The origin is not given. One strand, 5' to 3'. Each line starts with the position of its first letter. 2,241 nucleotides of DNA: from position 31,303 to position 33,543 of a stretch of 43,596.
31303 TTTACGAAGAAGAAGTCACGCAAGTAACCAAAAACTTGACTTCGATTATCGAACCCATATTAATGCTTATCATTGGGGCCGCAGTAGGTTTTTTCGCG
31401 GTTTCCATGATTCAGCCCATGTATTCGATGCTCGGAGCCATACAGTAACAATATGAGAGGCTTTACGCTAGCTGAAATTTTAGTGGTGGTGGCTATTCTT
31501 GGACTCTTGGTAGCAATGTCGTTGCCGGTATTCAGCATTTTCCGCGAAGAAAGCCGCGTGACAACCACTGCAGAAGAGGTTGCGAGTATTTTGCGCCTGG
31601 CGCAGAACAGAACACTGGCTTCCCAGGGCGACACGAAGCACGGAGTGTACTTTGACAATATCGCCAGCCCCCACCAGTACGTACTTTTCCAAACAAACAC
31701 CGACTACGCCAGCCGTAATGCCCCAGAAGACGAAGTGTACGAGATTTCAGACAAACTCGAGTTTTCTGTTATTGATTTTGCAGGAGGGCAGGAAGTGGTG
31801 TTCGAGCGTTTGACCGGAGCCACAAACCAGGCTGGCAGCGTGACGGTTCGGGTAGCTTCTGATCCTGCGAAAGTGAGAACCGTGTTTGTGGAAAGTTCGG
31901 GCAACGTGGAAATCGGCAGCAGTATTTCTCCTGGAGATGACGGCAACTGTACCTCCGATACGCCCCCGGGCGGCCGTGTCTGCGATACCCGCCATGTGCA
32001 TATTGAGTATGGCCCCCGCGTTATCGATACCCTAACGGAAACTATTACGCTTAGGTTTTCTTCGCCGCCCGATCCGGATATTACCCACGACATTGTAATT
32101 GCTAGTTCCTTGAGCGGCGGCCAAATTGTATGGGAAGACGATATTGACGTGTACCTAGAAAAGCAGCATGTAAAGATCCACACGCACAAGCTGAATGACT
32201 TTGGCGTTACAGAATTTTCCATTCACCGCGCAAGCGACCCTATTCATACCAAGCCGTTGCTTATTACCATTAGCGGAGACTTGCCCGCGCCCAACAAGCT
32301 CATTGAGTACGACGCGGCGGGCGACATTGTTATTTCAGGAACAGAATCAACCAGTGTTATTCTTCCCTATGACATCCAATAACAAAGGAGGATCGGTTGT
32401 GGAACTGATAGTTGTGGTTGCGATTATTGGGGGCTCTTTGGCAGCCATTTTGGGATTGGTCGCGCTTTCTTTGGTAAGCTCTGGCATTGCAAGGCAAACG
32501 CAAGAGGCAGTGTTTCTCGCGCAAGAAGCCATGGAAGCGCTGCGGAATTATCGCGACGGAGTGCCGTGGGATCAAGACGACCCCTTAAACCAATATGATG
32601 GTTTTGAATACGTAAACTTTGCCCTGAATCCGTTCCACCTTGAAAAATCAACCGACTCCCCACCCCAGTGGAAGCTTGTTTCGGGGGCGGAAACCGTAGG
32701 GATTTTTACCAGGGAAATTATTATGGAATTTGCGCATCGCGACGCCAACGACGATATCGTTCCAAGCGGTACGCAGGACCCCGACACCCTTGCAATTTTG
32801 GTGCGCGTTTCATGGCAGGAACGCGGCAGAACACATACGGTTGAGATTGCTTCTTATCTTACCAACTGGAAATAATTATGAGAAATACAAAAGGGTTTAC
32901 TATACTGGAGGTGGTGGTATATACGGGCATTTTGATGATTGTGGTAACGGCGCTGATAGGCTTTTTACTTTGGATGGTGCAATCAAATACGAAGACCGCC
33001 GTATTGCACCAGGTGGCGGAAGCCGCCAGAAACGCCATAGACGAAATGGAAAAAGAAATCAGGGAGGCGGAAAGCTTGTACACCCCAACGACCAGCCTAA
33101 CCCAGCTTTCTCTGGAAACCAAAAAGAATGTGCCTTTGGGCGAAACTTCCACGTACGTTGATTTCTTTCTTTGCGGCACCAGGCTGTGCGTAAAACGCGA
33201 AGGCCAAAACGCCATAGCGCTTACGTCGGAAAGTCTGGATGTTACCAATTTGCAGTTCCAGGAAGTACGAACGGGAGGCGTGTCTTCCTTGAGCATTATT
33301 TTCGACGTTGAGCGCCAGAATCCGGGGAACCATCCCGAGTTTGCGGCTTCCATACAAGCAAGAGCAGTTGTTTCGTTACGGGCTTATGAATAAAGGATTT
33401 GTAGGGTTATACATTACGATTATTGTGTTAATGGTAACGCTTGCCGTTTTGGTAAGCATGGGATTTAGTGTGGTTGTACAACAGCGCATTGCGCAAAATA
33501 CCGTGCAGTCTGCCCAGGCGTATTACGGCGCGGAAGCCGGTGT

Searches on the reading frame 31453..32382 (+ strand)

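Call 14: search_protein_families(library=pfam, proteins=[window:31453-32382:+], max_evalue=0.001)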
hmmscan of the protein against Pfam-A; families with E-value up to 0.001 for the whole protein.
window:31453-32382:+ (309 aa): 1 family
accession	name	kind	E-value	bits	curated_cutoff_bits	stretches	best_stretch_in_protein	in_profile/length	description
PF07963.17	N_methyl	-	0.00011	22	21.2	1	2-23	5-26/27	Prokaryotic N-terminal methylation motif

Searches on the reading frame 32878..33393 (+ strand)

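Call 14: search_protein_families(library=pfam, proteins=[window:32878-33393:+], max_evalue=0.001)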
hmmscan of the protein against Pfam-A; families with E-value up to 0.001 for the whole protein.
window:32878-33393:+ (171 aa): 1 family
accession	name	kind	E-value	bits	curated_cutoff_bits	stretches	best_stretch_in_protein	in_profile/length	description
PF07963.17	N_methyl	-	5e-05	23.1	21.2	1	1-26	1-26/27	Prokaryotic N-terminal methylation motif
